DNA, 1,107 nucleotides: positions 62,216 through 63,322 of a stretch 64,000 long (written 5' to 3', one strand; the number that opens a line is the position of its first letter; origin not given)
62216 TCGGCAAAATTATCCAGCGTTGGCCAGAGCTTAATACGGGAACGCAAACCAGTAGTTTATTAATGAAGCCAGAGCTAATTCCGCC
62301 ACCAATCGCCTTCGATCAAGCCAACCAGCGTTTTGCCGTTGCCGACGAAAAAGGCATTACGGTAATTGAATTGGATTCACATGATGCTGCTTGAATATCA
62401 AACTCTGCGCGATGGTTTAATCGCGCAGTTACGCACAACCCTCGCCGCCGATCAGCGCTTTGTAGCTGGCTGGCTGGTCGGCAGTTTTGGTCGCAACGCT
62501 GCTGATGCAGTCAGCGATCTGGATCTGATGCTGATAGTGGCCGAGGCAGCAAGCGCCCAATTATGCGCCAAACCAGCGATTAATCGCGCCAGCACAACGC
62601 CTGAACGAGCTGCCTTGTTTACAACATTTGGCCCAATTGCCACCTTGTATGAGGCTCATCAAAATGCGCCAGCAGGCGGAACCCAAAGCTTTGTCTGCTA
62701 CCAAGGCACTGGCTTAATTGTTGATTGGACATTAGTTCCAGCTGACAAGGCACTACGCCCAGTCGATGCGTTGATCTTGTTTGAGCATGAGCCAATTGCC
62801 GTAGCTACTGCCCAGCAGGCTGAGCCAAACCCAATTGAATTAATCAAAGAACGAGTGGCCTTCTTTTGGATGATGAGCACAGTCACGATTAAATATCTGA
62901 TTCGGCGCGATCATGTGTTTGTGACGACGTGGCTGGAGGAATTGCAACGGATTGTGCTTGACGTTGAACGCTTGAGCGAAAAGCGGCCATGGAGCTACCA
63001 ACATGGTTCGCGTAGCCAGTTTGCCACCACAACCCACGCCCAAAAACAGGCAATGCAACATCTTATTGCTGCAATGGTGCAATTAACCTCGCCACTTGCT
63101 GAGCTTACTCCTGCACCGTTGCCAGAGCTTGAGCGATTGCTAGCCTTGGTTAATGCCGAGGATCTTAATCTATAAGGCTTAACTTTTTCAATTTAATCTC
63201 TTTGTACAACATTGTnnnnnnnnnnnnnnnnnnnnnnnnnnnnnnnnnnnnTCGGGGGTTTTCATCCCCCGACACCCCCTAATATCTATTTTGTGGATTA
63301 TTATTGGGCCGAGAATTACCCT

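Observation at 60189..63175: Tandem paralogs of an uncharacterised ~340-aa protein, followed by an overlapping ANT(4')/Lnu-like nucleotidyltransferase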

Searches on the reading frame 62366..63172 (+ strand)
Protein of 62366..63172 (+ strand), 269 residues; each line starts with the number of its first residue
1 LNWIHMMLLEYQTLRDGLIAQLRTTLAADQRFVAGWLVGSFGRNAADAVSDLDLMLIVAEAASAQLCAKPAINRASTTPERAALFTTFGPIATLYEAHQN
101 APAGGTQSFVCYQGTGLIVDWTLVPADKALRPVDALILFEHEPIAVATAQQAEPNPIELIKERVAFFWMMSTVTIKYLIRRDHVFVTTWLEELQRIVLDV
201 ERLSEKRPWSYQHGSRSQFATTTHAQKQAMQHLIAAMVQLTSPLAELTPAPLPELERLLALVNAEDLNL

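Call 4: search_protein_families(library=pfam, proteins=[window:62366-63172:+], max_evalue=0.1)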
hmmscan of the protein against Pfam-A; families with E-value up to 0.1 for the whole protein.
window:62366-63172:+ (269 aa): 4 families
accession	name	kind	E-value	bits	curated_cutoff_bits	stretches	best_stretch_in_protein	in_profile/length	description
PF04439.18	Adenyl_transf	-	0.021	14.4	22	0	162-231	153-215/279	Streptomycin adenylyltransferase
PF11769.13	DUF3313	-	0.025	14.8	26.1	1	56-108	82-134/187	Protein of unknown function (DUF3313)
PF18765.7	Polbeta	-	0.065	13.9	26.9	0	23-63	4-44/93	Polymerase beta, Nucleotidyltransferase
PF01909.29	NTP_transf_2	-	0.095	13.5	21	0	36-62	18-44/93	Nucleotidyltransferase domain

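Call 5: search_protein_families(library=ncbifam, proteins=[window:62366-63172:+], max_evalue=0.1)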
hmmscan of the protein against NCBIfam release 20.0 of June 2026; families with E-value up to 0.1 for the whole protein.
window:62366-63172:+ (269 aa): 2 families
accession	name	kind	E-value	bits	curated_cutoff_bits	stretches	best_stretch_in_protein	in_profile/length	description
NF002837.0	PRK03059.1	equivalog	0.051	11.6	1010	1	6-68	37-98/857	[protein-PII] uridylyltransferase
NF047752.1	MntA_antitoxin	equivalog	0.077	12.9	60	0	29-61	4-36/106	type VII toxin-antitoxin system MntA family adenylyltransferase antitoxin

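Call 6: search_protein_families(library=padloc, proteins=[window:62366-63172:+], max_evalue=0.1)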
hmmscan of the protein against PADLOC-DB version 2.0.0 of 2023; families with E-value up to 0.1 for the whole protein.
window:62366-63172:+ (269 aa): 5 families
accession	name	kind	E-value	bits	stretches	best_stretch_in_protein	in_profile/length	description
PDLC04368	PDC-M05A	-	0.00092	17.1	1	17-67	91-142/201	-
PDLC00771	Cyclase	-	0.01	13.2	1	37-64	47-74/271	oligonucleotide-cyclase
PDLC04903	PDC-S09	-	0.013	13.8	1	30-63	24-57/108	-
PDLC04369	PDC-M05A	-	0.016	12.8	1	16-65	89-136/201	-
PDLC00786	Cyclase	-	0.02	12.3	1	35-61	49-76/293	oligonucleotide-cyclase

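Call 7: search_protein_families(library=phrogs, proteins=[window:62366-63172:+], max_evalue=0.1)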
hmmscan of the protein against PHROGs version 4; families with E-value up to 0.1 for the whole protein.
window:62366-63172:+ (269 aa): 0 families

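Call 8: search_solved_structures(query=window:62366-63172:+, max_evalue=10, show_alignments=2)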
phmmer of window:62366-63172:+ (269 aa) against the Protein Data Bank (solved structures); distinct sequences matched with E-value up to 10: 2.
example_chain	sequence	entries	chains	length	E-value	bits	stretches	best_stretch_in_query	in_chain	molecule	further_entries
3b59_A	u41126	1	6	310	0.44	13.3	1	45-117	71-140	Glyoxalase/bleomycin resistance protein/dioxygenase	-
3jyy_A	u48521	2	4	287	1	12.1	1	16-61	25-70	Lincosamide nucleotidyltransferase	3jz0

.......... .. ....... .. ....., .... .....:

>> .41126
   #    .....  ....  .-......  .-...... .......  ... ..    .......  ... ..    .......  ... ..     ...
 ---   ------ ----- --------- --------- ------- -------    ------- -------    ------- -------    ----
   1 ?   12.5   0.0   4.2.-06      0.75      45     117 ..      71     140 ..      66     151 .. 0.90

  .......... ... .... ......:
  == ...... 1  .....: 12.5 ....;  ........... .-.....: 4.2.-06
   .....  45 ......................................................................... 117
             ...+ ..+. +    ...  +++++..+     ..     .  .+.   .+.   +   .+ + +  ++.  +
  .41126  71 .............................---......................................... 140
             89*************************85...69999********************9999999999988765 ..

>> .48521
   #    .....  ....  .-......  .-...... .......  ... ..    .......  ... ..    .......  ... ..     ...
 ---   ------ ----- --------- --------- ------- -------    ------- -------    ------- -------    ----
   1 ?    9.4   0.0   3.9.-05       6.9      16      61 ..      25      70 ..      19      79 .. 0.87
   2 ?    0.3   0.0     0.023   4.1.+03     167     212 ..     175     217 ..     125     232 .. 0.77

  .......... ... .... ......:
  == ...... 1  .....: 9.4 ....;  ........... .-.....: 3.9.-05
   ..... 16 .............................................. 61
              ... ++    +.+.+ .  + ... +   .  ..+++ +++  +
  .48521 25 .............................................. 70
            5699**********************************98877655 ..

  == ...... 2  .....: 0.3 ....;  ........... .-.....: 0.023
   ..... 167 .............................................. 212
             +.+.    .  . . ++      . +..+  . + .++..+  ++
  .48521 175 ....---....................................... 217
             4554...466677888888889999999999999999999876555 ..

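Call 11: find_homologous_proteins(query=window:62381-63172:+)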
Query window:62381-63172:+ (264 aa): 83 proteins with E <= 0.001 among 2884 candidates.
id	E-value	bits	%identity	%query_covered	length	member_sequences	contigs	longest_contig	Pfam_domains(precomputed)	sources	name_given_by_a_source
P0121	1.4e-168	577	100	100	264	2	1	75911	-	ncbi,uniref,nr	ncbi:hypothetical protein [Herpetosiphon llansteffanensis]|uniref:hypothetical protein n=1 Tax=Herpe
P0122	4.1e-146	503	91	97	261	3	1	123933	-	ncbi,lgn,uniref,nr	ncbi:hypothetical protein [Herpetosiphon giganteus]|uniref:hypothetical protein n=1 Tax=Herpetosipho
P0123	1.1e-130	453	81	98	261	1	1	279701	-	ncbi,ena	-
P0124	9.3e-124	430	76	92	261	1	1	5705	-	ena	-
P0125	1.2e-113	397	71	98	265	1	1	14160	-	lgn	-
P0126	1.8e-94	334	88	67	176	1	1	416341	-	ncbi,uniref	ncbi:hypothetical protein [Herpetosiphon sp. NSE202]|uniref:hypothetical protein n=1 Tax=Herpetosiph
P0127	6.3e-66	240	50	97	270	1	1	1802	PF04439.19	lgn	-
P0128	1.1e-64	236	49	97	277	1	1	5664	PF18765.8,PF04439.19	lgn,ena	-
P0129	2.6e-64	235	49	97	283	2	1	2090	PF04439.19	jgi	jgi:predicted nucleotidyltransferase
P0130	5.4e-63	231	47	96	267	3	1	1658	PF04439.19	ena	-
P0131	8.2e-63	230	45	98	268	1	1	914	PF18765.8,PF04439.19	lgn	-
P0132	1.2e-62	230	44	98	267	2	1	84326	PF04439.19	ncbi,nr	ncbi:MAG: aminoglycoside 6-adenylyltransferase [Anaerolineales bacterium]|nr:aminoglycoside 6-adenyl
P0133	1.7e-62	229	45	98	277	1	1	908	PF18765.8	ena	-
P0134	6.2e-62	227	45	96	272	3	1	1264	PF18765.8,PF04439.19,PF01909.30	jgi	jgi:hypothetical protein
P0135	2.6e-61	225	46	98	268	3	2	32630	PF18765.8,PF04439.19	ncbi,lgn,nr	ncbi:MAG: hypothetical protein HOP27_16465 [Anaerolineales bacterium]|nr:hypothetical protein [Anaer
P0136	3.6e-61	225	46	97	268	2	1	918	PF18765.8,PF04439.19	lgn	-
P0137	9.3e-61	224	46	96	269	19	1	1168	PF18765.8,PF04439.19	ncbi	-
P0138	1.5e-60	223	44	98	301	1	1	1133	PF04439.19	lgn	-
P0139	5.1e-60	221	45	97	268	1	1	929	PF18765.8,PF04439.19,PF01909.30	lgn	-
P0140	6.9e-60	221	45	96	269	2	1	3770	PF18765.8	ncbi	-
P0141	8.3e-60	220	44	98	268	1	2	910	PF18765.8,PF04439.19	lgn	-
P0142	9.1e-60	220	44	96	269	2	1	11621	PF18765.8,PF04439.19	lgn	-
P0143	9.6e-60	220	45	96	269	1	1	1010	PF18765.8,PF04439.19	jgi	jgi:predicted nucleotidyltransferase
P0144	1.2e-59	220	43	99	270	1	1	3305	PF04439.19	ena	-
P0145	1.5e-59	220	45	96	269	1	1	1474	PF18765.8,PF04439.19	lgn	-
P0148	8.6e-59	217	45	96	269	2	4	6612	PF18765.8,PF04439.19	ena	-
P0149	1.0e-58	217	44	96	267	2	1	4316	PF04439.19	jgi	jgi:predicted nucleotidyltransferase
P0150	1.5e-58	216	43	98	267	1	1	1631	PF04439.19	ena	-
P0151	1.2e-57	213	47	95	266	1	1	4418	PF18765.8,PF04439.19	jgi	jgi:predicted nucleotidyltransferase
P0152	1.3e-57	213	44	97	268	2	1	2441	PF18765.8,PF04439.19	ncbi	-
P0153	1.8e-57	213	43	97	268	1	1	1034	PF04439.19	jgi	jgi:hypothetical protein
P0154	2.9e-57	212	45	97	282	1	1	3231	PF18765.8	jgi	jgi:hypothetical protein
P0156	1.4e-56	210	46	97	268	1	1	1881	PF18765.8,PF04439.19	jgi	jgi:predicted nucleotidyltransferase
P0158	2.4e-56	209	42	97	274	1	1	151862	-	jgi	jgi:hypothetical protein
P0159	2.7e-56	209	43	96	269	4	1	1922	PF18765.8,PF04439.19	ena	-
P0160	3.2e-56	209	44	96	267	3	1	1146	PF04439.19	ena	-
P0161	4.6e-56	208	43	93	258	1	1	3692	PF04439.19,PF01909.30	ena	-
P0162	1.1e-55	207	42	97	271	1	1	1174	PF04439.19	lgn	-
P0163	1.7e-55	206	42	96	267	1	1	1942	PF04439.19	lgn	-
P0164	1.7e-55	206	44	96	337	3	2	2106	PF04439.19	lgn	-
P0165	4.2e-55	205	43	97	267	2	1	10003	PF04439.19,PF01909.30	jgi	jgi:hypothetical protein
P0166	5.8e-55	205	44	97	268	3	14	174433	-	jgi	jgi:hypothetical protein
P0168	2.9e-54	202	41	98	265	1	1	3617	PF18765.8,PF04439.19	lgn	-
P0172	2.2e-53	199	41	95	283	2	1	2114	PF18765.8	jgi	jgi:hypothetical protein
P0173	3.2e-53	199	42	94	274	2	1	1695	PF18765.8,PF04439.19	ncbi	-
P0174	1.4e-52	197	40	95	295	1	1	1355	PF04439.19,PF01909.30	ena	-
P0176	1.4e-50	190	42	98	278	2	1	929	PF18765.8,PF01909.30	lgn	-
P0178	4.5e-50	189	40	97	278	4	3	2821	PF18765.8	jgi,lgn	-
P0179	5.4e-50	188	48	75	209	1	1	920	PF04439.19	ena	-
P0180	1.3e-49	187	41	98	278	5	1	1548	PF18765.8,PF04439.19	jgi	jgi:hypothetical protein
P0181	1.9e-49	186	42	97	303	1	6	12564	PF18765.8,PF01909.30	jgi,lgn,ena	-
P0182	7.1e-49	185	42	97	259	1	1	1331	PF04439.19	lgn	-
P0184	2.5e-47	180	41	97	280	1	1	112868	-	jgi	jgi:hypothetical protein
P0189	4.4e-45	172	41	95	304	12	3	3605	PF18765.8,PF01909.30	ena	-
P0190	3.7e-44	169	44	78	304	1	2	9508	PF18765.8,PF01909.30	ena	-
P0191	1.2e-43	168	41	95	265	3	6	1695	PF18765.8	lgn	-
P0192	7.9e-43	165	46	70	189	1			PF18765.8,PF04439.19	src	-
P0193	2.2e-42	163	42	76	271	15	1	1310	PF18765.8,PF04439.19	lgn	-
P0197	2.9e-37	147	41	75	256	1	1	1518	PF18765.8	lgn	-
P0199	3.3e-35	140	41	75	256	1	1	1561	PF18765.8,PF01909.30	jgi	jgi:hypothetical protein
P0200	7.5e-31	126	33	95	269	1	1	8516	PF18765.8,PF01909.30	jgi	-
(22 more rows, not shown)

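Call 32: search_solved_structures(query=A3, max_evalue=1, show_alignments=3)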
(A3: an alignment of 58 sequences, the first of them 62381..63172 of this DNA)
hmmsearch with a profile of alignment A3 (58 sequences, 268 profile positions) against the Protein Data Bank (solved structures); distinct sequences matched with E-value up to 1: 22.
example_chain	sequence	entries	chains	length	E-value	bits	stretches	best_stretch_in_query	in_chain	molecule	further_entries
3jyy_A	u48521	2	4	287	1.7e-05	27.5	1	11-59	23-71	Lincosamide nucleotidyltransferase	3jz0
8qae_A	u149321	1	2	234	0.00051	22.6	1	185-252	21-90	sc-apCC-6-SLLA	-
4ebj_A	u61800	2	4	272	0.0016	21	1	16-61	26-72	Aminoglycoside nucleotidyltransferase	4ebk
8qad_A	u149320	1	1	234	0.0074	18.8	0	184-245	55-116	sc-apCC-6-LLIA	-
6p01_A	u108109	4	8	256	0.033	16.7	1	8-60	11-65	Kanamycin nucleotidyltransferase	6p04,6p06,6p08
9r1o_A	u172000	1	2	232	0.057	15.9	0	188-264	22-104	sc-apCC-6-DPH-NR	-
5yep_A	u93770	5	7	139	0.06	15.9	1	33-60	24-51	Toxin-antitoxin system antidote Mnt family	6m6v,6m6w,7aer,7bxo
2vs0_A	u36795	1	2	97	0.086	15.3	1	184-249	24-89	VIRULENCE FACTOR ESXA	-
9dbh_A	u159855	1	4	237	0.092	15.2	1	31-56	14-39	HalB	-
2vrz_A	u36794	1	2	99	0.093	15.2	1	184-249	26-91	VIRULENCE FACTOR ESXA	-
9dbj_A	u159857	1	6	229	0.096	15.2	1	31-56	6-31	HalB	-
8w6e_A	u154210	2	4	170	0.12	14.9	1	181-251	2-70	HBC599 in complex with wFAP1.1 | wFAP1.1 structure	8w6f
2pbe_A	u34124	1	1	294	0.14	14.6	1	104-193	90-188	Aminoglycoside 6-adenylyltransferase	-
6cfe_A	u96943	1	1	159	0.23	13.9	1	184-264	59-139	Mutant of Apolipoprotein E3 (APO-E3)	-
1no5_A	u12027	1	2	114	0.25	13.8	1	16-58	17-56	Hypothetical protein HI0073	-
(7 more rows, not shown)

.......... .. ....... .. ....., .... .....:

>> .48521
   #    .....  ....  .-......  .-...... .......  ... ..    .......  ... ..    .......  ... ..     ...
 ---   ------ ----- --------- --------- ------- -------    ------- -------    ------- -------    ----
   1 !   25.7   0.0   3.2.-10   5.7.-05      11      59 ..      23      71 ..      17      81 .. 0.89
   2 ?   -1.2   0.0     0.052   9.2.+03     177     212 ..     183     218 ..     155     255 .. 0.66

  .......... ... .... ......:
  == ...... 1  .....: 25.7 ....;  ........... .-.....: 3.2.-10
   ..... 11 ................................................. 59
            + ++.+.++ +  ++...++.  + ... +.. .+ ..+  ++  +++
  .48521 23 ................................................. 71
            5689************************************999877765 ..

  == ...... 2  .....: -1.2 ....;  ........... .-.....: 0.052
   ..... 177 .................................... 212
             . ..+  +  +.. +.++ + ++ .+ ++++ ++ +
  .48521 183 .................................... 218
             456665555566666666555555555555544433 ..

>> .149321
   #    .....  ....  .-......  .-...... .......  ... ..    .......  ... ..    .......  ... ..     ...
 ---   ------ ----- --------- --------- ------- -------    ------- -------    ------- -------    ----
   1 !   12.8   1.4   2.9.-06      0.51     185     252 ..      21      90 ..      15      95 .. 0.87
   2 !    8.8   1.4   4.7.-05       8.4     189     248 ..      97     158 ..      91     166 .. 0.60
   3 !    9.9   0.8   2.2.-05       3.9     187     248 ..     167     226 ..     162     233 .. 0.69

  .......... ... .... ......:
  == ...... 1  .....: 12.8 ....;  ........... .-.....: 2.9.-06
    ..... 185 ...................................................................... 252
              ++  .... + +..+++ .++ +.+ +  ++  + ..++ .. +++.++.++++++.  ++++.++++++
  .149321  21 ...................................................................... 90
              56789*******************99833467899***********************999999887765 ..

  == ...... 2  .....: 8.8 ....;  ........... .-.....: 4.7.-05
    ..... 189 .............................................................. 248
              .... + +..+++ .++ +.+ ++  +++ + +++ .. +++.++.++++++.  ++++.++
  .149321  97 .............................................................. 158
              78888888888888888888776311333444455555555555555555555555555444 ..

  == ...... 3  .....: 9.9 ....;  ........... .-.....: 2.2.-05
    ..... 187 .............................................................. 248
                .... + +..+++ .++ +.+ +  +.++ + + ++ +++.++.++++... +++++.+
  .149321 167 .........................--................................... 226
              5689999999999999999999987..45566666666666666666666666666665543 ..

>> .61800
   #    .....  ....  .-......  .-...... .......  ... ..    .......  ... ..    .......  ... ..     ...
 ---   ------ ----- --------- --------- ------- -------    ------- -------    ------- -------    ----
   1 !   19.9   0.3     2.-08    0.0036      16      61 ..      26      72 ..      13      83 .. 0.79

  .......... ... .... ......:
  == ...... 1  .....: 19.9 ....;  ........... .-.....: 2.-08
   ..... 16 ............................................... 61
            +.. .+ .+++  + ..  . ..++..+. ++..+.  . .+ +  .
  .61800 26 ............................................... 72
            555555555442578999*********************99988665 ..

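Call 33: search_protein_families(library=pfam, alignment_id=A3, max_evalue=0.01)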
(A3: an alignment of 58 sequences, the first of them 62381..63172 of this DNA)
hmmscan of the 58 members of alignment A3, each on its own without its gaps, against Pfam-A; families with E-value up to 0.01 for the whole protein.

A. member 1, window:62381-63172:+ (264 aa): 0 families

B. families by the number of members that match (of 58 scanned): 7 families
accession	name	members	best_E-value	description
PF18765.7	Polbeta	50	1.8e-08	Polymerase beta, Nucleotidyltransferase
PF04439.18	Adenyl_transf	46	4.3e-10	Streptomycin adenylyltransferase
PF01909.29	NTP_transf_2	41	9.6e-08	Nucleotidyltransferase domain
PF03445.19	DUF294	11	0.00026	Putative nucleotidyltransferase DUF294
PF20484.3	DUF6723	1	0.0015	Family of unknown function (DUF6723)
PF08532.16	Glyco_hydro_42M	1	0.002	Beta-galactosidase trimerisation domain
PF09819.14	ABC_cobalt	1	0.0087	ABC-type cobalt transport system, permease component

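Call 34: find_encoding_contigs(protein=P0132, flank=5000, max_places=2)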
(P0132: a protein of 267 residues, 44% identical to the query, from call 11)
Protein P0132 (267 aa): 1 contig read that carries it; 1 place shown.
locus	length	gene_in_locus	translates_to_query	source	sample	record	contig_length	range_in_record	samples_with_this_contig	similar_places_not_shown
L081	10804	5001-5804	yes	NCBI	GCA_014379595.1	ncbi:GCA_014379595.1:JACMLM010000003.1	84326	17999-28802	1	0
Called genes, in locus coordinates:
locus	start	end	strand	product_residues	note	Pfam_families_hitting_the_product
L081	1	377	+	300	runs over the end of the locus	PF01073:3Beta_HSD (faint), PF01370:Epimerase, PF05368:NmrA, PF13460:NAD_binding_10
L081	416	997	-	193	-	PF10881:DUF2726, PF01396:Zn_ribbon_Top1 (weak)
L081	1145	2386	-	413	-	PF01743:PolyA_pol, PF12627:PolyA_pol_RNAbd (weak), PF13735:tRNA_NucTran2_2 (faint)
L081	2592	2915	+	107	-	PF03819:MazG (weak), PF12643:MazG-like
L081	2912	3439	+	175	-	PF18306:LDcluster4, PF03641:Lysine_decarbox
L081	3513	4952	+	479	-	PF00587:tRNA-synt_2b, PF03129:HGTP_anticodon, PF09180:ProRS-C_1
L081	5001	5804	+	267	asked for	PF04439:Adenyl_transf (weak)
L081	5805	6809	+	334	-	-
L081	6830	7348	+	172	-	-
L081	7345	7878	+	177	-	PF05728:UPF0227 (weak), PF00561:Abhydrolase_1 (faint), PF12146:Hydrolase_4 (faint)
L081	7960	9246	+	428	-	PF07992:Pyr_redox_2 (weak), PF00890:FAD_binding_2 (faint), PF01266:DAO, PF01494:FAD_binding_3 (weak), PF01946:Thi4, PF03486:HI0933_like (faint), PF12831:FAD_oxidored (weak), PF13450:NAD_binding_8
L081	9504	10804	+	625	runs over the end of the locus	PF16177:ACAS_N, PF00501:AMP-binding, PF13193:AMP-binding_C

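Call 35: find_encoding_contigs(protein=P0158, flank=5000, max_places=2)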
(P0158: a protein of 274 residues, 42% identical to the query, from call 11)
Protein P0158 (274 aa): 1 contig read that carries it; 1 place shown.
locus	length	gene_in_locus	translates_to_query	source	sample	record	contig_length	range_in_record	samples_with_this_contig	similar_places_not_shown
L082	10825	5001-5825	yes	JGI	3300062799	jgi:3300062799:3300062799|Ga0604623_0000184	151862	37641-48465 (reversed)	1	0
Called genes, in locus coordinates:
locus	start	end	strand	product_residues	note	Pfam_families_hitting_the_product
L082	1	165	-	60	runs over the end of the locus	-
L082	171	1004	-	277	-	PF01148:CTP_transf_1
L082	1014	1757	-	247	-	PF01255:Prenyltransf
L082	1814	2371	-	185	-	PF01765:RRF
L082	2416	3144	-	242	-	PF00696:AA_kinase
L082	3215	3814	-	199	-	PF00889:EF_TS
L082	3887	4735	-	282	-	PF00318:Ribosomal_S2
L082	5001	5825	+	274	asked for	-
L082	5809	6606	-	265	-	PF01061:ABC2_membrane, PF12679:ABC2_membrane_2, PF12698:ABC2_membrane_3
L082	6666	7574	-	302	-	PF00005:ABC_tran, PF13304:AAA_21, PF13732:DrrA1-3_C (weak)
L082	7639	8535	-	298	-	PF10086:YhfC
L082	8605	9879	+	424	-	-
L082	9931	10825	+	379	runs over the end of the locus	PF00795:CN_hydrolase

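Call 36: find_encoding_contigs(protein=P0166, flank=5000, max_places=2)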
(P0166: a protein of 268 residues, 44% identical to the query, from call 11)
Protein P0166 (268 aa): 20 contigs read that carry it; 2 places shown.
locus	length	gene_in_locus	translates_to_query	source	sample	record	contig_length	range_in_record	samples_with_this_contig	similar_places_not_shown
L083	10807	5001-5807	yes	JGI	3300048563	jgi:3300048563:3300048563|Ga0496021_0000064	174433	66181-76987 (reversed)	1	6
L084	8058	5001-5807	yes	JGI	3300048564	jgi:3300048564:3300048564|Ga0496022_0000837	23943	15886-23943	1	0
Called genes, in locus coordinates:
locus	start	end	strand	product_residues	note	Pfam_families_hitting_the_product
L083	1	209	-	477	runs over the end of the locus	PF26002:Beta-barrel_AprE (faint), PF25917:BSH_RND (faint), PF25984:BSH_YknX (weak), PF25954:Beta-barrel_RND_2, PF25990:Beta-barrel_YknX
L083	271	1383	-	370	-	PF12679:ABC2_membrane_2, PF12698:ABC2_membrane_3, PF01061:ABC2_membrane, PF12730:ABC2_membrane_4 (weak)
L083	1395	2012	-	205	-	PF00440:TetR_N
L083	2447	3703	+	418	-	PF07690:MFS_1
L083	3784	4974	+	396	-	PF00557:Peptidase_M24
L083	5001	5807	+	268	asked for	-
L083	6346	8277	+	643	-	-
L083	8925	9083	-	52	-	-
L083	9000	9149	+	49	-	-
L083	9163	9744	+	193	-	-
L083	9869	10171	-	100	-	-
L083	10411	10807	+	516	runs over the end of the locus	PF01039:Carboxyl_trans, PF03255:ACCA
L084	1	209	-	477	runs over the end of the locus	PF26002:Beta-barrel_AprE (faint), PF25917:BSH_RND (faint), PF25984:BSH_YknX (weak), PF25954:Beta-barrel_RND_2, PF25990:Beta-barrel_YknX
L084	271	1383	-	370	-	PF12679:ABC2_membrane_2, PF12698:ABC2_membrane_3, PF01061:ABC2_membrane, PF12730:ABC2_membrane_4 (weak)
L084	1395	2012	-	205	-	PF00440:TetR_N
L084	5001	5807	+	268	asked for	-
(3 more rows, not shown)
